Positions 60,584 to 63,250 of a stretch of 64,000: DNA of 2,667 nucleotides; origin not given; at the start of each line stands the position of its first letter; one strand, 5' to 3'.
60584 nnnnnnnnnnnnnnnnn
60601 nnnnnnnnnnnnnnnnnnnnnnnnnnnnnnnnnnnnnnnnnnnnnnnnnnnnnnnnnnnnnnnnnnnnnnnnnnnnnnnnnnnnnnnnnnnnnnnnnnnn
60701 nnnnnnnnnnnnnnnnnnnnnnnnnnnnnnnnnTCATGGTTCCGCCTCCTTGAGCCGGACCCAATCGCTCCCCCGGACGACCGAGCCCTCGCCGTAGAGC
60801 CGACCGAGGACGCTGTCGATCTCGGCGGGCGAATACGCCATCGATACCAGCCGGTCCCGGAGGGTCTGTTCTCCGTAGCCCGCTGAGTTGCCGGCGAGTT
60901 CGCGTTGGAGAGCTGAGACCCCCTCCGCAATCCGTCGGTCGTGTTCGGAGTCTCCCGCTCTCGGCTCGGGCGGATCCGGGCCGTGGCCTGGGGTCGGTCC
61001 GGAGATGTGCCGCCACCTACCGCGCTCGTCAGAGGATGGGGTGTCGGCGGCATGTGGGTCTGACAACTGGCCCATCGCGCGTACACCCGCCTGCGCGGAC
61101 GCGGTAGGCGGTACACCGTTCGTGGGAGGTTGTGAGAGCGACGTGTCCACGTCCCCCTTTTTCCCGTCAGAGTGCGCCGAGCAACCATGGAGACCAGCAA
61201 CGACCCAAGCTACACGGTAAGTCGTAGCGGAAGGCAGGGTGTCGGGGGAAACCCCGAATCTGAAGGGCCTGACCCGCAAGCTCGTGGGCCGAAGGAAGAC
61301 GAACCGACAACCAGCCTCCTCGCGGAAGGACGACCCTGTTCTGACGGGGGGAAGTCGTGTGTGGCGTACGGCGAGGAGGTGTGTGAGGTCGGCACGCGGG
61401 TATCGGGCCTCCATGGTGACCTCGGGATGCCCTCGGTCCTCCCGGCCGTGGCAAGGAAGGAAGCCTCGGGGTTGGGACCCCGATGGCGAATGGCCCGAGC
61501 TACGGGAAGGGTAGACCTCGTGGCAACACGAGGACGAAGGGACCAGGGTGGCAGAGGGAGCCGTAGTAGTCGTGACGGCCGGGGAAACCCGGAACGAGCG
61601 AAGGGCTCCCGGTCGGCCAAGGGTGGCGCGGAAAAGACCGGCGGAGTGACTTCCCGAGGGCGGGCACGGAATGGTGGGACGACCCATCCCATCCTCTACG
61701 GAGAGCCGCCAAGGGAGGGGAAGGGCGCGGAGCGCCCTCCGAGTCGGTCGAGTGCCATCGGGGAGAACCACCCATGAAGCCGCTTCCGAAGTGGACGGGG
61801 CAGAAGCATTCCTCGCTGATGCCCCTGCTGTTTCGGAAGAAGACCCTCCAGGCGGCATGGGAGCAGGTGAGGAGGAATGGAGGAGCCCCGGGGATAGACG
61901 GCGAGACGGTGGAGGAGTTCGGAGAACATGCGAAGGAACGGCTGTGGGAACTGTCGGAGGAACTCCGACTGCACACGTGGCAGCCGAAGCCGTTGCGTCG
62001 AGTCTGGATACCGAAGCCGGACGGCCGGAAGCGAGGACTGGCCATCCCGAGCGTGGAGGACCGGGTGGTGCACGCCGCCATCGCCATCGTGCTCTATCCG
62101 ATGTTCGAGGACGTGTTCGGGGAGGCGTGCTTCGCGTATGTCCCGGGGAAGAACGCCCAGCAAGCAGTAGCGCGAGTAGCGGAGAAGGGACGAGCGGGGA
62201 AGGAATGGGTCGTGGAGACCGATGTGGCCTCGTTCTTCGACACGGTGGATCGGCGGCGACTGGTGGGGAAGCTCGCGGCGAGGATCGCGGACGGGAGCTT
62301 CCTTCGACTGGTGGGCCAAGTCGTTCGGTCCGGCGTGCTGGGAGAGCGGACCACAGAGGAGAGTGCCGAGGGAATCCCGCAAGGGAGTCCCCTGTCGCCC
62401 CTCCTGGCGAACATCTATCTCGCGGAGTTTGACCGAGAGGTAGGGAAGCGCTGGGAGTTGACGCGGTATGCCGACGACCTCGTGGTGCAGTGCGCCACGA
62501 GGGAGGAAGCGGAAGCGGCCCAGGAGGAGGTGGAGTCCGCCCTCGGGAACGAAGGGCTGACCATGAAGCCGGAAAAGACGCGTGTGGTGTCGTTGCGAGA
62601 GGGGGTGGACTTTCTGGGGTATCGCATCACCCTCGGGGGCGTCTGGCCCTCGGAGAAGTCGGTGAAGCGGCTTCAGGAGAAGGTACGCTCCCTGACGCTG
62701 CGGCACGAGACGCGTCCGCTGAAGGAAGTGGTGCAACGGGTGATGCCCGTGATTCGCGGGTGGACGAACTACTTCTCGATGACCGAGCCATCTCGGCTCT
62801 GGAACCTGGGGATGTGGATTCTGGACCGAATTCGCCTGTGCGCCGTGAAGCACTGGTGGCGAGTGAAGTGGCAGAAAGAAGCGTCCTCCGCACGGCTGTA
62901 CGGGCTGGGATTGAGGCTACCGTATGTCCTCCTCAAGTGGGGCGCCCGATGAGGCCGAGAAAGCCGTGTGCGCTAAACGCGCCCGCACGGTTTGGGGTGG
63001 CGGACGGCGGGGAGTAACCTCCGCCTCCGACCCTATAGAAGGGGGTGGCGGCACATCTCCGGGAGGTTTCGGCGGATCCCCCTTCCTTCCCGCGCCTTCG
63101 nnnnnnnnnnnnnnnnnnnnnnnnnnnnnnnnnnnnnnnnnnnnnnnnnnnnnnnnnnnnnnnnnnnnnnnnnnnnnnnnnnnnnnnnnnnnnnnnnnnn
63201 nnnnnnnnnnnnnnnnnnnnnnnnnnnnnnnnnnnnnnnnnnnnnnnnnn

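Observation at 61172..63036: Complete group II intron inserted antisense into the 3' tail of a primase-helicase gene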

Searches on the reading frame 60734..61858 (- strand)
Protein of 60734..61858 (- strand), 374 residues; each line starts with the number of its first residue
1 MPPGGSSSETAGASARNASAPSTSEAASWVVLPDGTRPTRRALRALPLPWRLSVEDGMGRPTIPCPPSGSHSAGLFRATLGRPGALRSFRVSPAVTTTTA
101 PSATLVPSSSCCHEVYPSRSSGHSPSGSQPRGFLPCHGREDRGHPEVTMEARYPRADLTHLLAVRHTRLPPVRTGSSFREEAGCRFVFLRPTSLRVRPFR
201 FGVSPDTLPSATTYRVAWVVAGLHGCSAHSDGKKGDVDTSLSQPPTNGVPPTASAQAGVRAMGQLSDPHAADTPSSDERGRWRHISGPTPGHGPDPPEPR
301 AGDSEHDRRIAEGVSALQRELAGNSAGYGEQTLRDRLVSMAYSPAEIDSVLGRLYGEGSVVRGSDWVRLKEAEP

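Call 5: search_protein_families(library=pfam, proteins=[window:60734-61858:-], max_evalue=0.01)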
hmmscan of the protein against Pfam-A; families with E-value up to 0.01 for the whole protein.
window:60734-61858:- (374 aa): 0 families

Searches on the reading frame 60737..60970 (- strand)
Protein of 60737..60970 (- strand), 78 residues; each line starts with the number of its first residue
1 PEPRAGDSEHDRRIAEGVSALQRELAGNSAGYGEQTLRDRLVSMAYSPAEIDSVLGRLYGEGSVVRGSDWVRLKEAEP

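Call 69: predict_structure(alignment_id=A3)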
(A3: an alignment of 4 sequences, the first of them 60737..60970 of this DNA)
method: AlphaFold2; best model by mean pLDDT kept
length: 78 residues; sequences in the alignment: 4
mean_pLDDT: 81.3   pTM: 0.68
mean pLDDT of the five models: 81.3, 80.3, 79.9, 79.2, 78.8
residues with pLDDT >= 90: 18; 70-90: 48; 50-70: 7; < 50: 5
segments of 3 or more residues with pLDDT < 50: 1-3
pLDDT, mean of each block of 10 residues (from residue 1): 61 89 81 88 91 89 79 69
secondary structure, 60 per line:
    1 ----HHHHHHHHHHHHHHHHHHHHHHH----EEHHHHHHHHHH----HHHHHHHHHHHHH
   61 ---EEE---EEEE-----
elements in order: H5-27 H34-43 H48-60 E64-66 E70-73

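Call 71: fold_search(model_id=the predicted structure, library=pdb)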
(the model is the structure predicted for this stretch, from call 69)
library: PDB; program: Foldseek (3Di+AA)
matches with E <= 10: 959; with E <= 0.001: 0
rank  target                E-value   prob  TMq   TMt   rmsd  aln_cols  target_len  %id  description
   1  9f26_C                1.4e-02  1.00  0.75  0.74   3.3        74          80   14  Crystal structure of the PriS_PriL-Rpa2WH ternary complex from P. abyssi (released 2024-12-04)
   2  2dk8_MODEL_1_A        3.0e-02  1.00  0.63  0.61   2.4        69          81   14  Solution structure of rpc34 subunit in RNA polymerase III from mouse (released 2006-10-06)
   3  9f2a_C                9.0e-02  1.00  0.68  0.82   1.5        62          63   13  Pyrococcus abyssi PolD in complex with Rpa2 winged-helix domain class 2 (composite map) (released 2024-12-04)
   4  9f27_MODEL_1_A        1.0e-01  1.00  0.74  0.62   2.0        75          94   12  Solution structure of the Pyrococcus abyssi Rpa2 winged-helix domain (released 2024-12-04)
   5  8iue_P                1.1e-01  0.99  0.62  0.18   2.6        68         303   13  RNA polymerase III pre-initiation complex melting complex 1 (released 2023-05-24)
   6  9fso_F                1.3e-01  0.98  0.63  0.19   2.5        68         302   13  Human RNA Polymerase III Class III Open Pre-initiation Complex 1 (OC1) (released 2025-01-15)
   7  3mcz_B                1.4e-01  0.60  0.42  0.13   7.1        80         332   12  The Structure of an O-methyltransferase family protein from Burkholderia thailandensis. (released 2010-05-26)
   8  3boq_B                1.4e-01  0.91  0.48  0.30   3.2        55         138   24  Crystal structure of MarR family transcriptional regulator from Silicibacter pomeroyi (released 2008-01-01)
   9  1y0u_B                1.6e-01  0.69  0.47  0.43   6.3        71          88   17  Crystal Structure of the putative arsenical resistance operon repressor from Archaeoglobus fulgidus (released 2004-12-28)
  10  8b9d_4                1.7e-01  0.99  0.68  0.09   2.3        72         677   17  Human replisome bound by Pol Alpha (released 2023-08-09)
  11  3dp7_B                1.7e-01  0.93  0.55  0.16   3.4        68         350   16  CRYSTAL STRUCTURE OF SAM-dependent methyltransferase from Bacteroides vulgatus ATCC 8482 (released 2008-07-29)
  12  8kg8_4                1.8e-01  0.89  0.58  0.09   3.3        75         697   20  Yeast replisome in state II (released 2023-12-06)
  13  8bic_B                1.8e-01  0.63  0.46  0.15   5.6        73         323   15  O-Methyltransferase Plu4891 in complex with SAH (released 2023-03-08)
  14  1qgp_MODEL_1_A        2.0e-01  0.87  0.56  0.57   3.0        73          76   16  NMR STRUCTURE OF THE Z-ALPHA DOMAIN OF ADAR1, 15 STRUCTURES (released 1999-10-19)
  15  2fa5_B                2.0e-01  0.85  0.56  0.34   4.1        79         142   19  The crystal structure of an unliganded multiple antibiotic-resistance repressor (MarR) from Xanthomonas campestris (released 2006-11-14)
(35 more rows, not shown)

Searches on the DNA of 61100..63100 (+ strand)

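Call 34: search_rna_families(source=window, start=61100, end=63100, threshold=evalue, max_evalue=10, show_alignments=3)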
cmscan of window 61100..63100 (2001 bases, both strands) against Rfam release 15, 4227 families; matches with E-value up to 10: 8.
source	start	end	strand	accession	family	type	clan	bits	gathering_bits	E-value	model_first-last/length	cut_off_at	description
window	62959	63036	+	RF00029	Intron_gpII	Intron;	-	41.4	40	3.2e-06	1-77/77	no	Group II catalytic intron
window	61242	61413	+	RF02001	group-II-D1D4-3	Intron;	CL00102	33.1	32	0.00018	1-170/170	no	Group II catalytic intron D1-D4-3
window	61512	61606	+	RF01998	group-II-D1D4-1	Intron;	CL00102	23.3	35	0.17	1-84/84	no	Group II catalytic intron D1-D4-1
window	61436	61512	+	RF03619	mir-5729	Gene; miRNA;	-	21.5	41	0.36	1-79/79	no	mir-5729 microRNA precursor family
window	62634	62718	+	RF03593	mir-2331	Gene; miRNA;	-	19.9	100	2.8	1-71/71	no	mir-2331 microRNA precursor family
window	62372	62562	+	RF02272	Vax2os1_3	Gene; lncRNA;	-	18.9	50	0.65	1-199/199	no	Vax2os1 conserved region 3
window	62532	62697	+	RF02165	PVT1_2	Gene; lncRNA;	-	16.5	47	8.6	1-172/172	no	Pvt1 oncogene conserved region 2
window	62060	62147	+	RF00820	mir-248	Gene; miRNA;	-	15.6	90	6.7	1-93/93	no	mir-248 microRNA precursor family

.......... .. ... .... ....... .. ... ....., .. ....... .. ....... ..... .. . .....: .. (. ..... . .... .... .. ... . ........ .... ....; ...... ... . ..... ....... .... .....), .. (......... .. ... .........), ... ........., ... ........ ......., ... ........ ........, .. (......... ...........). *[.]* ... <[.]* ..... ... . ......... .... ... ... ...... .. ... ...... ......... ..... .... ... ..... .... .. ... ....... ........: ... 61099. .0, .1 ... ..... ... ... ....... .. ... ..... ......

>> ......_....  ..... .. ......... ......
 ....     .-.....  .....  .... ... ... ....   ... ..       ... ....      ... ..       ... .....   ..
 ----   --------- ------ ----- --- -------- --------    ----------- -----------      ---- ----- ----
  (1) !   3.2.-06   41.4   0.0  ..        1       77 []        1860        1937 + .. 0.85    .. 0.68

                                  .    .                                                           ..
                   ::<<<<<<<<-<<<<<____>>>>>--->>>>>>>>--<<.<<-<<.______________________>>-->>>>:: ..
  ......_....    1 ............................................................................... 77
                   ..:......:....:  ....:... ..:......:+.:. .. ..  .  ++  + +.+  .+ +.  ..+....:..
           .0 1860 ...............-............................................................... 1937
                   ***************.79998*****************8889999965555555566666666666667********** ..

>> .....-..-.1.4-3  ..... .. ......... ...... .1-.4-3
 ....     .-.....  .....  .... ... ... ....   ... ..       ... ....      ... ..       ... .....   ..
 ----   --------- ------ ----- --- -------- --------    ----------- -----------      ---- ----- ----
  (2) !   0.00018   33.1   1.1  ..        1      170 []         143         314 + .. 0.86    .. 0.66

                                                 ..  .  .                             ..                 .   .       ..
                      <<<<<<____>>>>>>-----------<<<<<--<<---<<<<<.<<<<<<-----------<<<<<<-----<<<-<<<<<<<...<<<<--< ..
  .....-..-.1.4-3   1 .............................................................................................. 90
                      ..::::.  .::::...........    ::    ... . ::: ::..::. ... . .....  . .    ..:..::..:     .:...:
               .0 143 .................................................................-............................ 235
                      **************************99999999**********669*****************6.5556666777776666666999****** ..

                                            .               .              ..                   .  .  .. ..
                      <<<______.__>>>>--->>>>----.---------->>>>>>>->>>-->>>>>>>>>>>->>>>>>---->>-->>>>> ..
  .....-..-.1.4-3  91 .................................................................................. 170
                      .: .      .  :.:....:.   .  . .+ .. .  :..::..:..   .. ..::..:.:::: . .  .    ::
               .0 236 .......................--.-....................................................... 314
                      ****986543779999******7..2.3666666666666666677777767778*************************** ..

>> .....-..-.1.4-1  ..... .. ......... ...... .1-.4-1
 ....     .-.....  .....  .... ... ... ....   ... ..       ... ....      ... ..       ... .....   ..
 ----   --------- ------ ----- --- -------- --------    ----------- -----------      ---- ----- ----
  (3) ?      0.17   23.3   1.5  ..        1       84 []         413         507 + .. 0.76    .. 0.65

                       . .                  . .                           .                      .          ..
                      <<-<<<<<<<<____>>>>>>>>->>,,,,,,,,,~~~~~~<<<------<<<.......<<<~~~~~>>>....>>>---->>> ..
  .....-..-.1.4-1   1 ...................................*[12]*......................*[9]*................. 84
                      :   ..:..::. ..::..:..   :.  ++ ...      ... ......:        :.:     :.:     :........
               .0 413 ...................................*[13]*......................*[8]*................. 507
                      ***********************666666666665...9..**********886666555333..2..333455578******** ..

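Call 76: search_rna_families(sources=[L017, L018, L019, L003, L011], threshold=evalue, max_evalue=0.01)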
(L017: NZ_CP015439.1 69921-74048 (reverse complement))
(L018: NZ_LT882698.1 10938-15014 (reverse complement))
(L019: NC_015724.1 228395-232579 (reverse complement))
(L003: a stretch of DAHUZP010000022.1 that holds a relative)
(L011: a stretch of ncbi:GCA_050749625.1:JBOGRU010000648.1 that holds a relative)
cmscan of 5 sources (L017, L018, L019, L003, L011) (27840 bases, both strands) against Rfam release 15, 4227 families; matches with E-value up to 0.01: 9.
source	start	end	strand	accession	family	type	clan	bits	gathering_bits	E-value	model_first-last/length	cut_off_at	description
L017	1027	1200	+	RF02001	group-II-D1D4-3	Intron;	CL00102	143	32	5.5e-30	1-170/170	no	Group II catalytic intron D1-D4-3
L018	1014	1179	+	RF02001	group-II-D1D4-3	Intron;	CL00102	135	32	4.6e-28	1-170/170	no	Group II catalytic intron D1-D4-3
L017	1241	1326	+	RF01998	group-II-D1D4-1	Intron;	CL00102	79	35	6.4e-13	1-84/84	no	Group II catalytic intron D1-D4-1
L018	1301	1396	+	RF01998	group-II-D1D4-1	Intron;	CL00102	66.8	35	3.6e-10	1-84/84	no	Group II catalytic intron D1-D4-1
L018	2757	2826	+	RF00029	Intron_gpII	Intron;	-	50.2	40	3.1e-07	1-77/77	no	Group II catalytic intron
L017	2761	2831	+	RF00029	Intron_gpII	Intron;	-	45.1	40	5.4e-06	1-77/77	no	Group II catalytic intron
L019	2741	2823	+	RF00029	Intron_gpII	Intron;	-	41.9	40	3.4e-05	1-77/77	no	Group II catalytic intron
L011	3353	3428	+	RF00029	Intron_gpII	Intron;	-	38.7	40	0.0002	1-77/77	no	Group II catalytic intron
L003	6186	6261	+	RF00029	Intron_gpII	Intron;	-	36.2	40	0.00084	1-77/77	no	Group II catalytic intron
